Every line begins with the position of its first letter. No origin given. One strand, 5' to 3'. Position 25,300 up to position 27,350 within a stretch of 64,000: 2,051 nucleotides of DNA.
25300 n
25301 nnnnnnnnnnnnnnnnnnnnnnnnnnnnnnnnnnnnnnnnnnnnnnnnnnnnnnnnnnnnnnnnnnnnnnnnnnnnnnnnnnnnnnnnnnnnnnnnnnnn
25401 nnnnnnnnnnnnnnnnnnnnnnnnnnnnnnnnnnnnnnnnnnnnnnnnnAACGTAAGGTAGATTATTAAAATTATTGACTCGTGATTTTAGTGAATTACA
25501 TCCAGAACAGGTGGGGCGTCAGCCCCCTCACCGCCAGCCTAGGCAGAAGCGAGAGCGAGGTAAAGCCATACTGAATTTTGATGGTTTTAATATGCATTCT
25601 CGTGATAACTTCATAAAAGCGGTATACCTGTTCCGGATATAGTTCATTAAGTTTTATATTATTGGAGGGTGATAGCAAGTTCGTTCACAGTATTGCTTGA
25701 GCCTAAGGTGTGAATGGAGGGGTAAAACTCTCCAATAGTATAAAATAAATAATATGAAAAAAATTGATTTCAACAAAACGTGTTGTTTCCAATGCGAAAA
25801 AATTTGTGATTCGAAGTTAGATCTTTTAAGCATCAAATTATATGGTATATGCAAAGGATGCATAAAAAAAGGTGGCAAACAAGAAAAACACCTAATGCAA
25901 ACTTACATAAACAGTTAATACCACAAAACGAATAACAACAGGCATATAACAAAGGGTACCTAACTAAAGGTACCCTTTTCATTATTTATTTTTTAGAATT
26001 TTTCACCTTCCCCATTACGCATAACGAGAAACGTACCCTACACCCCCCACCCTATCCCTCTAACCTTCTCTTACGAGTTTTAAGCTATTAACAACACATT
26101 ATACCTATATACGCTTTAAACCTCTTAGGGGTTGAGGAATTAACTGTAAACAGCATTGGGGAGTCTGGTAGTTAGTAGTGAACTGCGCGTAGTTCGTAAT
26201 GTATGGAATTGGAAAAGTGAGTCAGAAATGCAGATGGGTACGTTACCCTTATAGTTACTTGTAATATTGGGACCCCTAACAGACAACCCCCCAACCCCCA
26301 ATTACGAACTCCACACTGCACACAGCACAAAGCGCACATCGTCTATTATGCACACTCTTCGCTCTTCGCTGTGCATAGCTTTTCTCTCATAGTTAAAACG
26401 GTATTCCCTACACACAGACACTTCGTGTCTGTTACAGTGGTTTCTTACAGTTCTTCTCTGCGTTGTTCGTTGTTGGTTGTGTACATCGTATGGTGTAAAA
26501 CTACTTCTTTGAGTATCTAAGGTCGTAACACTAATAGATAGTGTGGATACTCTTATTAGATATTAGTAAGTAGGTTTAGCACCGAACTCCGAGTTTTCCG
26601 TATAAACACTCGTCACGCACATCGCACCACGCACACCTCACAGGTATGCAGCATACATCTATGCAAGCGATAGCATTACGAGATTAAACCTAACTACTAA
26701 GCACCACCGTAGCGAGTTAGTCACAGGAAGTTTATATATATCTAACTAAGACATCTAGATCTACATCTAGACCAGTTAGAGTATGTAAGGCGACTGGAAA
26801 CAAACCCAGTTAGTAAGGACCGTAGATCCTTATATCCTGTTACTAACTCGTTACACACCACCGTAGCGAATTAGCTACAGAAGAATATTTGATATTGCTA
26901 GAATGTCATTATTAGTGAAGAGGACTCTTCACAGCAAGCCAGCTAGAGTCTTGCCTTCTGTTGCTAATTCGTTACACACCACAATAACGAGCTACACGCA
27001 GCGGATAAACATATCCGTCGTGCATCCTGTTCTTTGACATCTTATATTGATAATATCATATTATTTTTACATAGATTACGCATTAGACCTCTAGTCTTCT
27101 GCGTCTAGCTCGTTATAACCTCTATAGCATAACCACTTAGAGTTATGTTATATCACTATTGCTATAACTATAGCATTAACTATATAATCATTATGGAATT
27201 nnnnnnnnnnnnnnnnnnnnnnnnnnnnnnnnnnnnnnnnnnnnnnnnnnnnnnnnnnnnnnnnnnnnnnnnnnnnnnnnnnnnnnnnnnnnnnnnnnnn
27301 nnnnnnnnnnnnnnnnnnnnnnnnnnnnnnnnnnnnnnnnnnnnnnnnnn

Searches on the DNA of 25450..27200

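Call 99: search_rna_families(source=window, start=25450, end=27200, threshold=evalue, max_evalue=1)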
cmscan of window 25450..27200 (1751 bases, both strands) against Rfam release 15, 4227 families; matches with E-value up to 1: 0.
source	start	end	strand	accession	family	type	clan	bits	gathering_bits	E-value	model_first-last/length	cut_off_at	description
